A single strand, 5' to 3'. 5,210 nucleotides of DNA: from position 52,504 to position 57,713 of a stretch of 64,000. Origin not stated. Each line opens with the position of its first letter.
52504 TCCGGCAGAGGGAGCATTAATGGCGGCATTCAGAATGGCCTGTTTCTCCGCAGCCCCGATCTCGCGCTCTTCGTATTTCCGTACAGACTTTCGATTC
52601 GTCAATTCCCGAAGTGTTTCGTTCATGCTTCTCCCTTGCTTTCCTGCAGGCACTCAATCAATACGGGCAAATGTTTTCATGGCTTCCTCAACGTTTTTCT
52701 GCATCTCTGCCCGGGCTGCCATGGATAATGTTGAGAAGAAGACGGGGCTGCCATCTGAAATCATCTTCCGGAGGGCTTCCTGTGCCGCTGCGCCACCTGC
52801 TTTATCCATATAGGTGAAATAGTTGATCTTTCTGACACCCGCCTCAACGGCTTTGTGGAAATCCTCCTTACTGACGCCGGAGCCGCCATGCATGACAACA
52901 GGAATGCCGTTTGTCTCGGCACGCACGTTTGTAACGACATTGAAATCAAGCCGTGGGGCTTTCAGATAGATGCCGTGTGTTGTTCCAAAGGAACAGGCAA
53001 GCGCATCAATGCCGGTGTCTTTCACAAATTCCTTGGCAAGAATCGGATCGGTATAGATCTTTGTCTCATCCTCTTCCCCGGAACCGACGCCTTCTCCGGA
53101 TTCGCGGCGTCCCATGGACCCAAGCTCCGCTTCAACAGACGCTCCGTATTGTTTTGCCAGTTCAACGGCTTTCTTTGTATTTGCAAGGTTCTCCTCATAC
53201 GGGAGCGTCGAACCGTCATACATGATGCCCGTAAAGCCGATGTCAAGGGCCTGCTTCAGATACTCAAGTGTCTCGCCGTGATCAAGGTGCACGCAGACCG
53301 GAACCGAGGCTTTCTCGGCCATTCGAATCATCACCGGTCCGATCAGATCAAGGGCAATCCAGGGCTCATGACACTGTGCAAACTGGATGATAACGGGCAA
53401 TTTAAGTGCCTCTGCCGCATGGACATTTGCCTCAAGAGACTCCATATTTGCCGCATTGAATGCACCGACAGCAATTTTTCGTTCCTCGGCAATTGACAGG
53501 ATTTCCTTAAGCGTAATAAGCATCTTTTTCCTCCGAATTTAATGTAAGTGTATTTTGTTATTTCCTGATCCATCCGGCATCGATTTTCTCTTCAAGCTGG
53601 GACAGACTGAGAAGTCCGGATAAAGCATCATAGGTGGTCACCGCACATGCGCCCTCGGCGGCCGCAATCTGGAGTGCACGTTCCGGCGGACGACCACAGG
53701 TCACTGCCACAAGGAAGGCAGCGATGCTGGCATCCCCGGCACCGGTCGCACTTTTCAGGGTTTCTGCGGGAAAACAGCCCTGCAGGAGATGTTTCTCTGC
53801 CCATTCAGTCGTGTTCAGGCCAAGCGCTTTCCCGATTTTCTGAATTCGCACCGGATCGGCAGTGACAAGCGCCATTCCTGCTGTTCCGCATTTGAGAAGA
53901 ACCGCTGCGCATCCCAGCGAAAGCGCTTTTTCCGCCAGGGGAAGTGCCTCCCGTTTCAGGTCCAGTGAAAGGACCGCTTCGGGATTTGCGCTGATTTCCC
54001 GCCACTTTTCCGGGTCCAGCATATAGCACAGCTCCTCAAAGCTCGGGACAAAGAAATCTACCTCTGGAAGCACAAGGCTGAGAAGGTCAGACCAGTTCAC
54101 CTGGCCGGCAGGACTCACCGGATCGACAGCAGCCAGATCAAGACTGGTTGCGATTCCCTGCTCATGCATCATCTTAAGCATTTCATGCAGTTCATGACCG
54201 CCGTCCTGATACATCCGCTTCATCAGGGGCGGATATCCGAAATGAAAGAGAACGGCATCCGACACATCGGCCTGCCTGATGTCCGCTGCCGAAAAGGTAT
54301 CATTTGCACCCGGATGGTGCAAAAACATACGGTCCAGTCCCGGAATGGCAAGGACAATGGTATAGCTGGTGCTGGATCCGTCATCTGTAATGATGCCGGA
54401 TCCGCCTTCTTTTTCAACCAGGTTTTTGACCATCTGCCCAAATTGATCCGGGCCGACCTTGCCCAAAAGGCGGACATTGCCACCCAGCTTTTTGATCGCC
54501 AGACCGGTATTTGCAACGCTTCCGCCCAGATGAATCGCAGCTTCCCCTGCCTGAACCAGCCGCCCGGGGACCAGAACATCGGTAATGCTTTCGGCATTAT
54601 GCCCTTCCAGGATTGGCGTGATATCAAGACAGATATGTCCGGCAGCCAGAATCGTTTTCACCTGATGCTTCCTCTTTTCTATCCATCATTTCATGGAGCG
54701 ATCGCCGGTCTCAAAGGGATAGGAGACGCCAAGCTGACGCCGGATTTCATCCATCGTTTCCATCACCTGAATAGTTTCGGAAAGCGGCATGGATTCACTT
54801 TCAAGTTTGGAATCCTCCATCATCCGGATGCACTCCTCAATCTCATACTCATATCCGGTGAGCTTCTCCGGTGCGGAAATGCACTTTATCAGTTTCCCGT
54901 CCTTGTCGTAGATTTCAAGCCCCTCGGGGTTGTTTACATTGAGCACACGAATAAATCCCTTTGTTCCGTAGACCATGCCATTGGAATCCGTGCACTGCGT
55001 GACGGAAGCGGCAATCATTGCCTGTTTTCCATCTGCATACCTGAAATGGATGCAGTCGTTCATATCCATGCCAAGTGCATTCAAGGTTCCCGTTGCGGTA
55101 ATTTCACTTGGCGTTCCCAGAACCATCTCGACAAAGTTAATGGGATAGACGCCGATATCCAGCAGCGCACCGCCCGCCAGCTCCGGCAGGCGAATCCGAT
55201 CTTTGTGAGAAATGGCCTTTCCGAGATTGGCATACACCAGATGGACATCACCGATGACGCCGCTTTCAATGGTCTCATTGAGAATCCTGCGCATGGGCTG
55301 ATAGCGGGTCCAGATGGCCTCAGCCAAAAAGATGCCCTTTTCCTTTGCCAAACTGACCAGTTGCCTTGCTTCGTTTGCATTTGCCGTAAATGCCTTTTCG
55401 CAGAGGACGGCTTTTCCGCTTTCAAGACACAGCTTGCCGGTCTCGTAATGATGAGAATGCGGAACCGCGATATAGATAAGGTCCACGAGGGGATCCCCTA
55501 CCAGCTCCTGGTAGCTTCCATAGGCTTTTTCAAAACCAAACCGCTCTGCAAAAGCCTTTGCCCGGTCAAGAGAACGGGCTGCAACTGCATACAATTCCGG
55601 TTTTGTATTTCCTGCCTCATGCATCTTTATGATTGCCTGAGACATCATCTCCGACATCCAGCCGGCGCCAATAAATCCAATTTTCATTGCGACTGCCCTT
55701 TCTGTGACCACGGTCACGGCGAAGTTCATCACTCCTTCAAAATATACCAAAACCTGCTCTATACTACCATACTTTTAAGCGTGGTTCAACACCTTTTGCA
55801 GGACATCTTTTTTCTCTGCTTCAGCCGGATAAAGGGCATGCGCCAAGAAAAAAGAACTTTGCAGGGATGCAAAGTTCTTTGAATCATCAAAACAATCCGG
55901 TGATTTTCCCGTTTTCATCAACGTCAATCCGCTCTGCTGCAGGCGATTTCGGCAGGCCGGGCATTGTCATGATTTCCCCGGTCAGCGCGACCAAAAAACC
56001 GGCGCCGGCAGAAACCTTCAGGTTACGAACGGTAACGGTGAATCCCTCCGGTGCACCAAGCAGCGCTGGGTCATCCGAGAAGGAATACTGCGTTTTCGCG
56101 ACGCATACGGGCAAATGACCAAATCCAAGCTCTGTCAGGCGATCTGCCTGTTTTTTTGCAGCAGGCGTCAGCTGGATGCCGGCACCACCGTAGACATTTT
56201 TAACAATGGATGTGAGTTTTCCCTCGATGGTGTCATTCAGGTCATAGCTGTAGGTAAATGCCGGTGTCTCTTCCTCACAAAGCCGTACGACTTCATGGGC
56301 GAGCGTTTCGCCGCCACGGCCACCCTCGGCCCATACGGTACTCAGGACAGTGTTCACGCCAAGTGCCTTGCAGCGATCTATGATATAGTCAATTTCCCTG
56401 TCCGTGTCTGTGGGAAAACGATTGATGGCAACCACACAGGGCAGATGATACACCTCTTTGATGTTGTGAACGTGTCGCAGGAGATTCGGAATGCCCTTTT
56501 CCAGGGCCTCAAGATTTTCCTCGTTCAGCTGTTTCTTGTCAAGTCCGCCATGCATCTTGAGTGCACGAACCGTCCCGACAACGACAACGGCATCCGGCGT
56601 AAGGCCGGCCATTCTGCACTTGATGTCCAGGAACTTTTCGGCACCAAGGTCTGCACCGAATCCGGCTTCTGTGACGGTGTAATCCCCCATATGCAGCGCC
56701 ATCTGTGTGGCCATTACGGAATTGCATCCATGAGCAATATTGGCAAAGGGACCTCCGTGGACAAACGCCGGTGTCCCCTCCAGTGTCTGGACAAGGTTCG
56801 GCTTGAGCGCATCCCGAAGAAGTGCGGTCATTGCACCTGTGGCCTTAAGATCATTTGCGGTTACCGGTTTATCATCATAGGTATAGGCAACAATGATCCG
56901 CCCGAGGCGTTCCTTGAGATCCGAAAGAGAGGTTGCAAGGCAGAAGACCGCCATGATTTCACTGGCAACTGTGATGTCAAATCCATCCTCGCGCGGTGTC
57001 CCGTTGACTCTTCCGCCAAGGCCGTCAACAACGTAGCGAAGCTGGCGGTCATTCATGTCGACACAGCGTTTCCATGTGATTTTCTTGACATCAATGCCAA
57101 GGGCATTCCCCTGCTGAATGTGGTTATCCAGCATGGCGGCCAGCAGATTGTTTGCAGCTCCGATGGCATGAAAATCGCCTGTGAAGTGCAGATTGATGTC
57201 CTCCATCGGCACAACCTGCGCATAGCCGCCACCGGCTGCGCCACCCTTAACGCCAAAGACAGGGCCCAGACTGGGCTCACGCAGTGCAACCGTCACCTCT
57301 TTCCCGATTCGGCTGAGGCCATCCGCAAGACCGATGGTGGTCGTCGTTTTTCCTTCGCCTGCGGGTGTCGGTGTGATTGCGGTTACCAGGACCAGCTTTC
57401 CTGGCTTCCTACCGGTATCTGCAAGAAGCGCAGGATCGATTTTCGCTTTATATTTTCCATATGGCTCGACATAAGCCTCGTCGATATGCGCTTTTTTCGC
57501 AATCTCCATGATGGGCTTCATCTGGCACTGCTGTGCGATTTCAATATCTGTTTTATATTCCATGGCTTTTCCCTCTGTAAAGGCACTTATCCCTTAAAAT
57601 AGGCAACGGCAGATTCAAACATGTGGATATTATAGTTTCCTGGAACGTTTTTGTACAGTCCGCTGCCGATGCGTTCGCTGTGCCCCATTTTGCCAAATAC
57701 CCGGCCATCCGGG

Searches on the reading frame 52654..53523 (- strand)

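Call 47: search_protein_families(library=pfam, proteins=[window:52654-53523:-])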
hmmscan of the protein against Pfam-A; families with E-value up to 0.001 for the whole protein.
window:52654-53523:- (289 aa): 1 family
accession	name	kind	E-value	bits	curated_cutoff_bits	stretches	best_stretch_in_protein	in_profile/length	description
PF01116.26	F_bP_aldolase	-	6e-85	285.5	25.5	1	4-286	2-273/277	Fructose-bisphosphate aldolase class-II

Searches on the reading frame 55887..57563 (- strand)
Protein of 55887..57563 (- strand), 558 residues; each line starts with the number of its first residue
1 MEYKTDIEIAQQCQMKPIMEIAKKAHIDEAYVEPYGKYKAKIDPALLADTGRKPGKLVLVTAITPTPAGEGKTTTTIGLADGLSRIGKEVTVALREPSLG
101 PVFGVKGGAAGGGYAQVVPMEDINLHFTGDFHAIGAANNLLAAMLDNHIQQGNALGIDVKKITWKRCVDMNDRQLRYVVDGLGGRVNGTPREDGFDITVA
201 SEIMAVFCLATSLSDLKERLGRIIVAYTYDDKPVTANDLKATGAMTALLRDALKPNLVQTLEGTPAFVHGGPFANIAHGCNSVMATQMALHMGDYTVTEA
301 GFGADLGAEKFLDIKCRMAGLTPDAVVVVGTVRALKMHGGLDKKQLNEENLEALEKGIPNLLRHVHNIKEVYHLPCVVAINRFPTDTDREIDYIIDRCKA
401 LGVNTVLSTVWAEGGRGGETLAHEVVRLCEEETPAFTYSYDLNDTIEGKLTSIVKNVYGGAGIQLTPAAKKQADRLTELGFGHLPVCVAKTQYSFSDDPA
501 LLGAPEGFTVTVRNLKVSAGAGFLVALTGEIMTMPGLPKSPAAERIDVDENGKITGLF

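Call 47: search_protein_families(library=pfam, proteins=[window:55887-57563:-])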
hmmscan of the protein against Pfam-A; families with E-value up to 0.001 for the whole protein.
window:55887-57563:- (558 aa): 1 family
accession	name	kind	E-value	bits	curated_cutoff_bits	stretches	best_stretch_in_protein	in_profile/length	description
PF01268.25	FTHFS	-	8.8e-274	909.3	27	1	4-558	1-556/556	Formate--tetrahydrofolate ligase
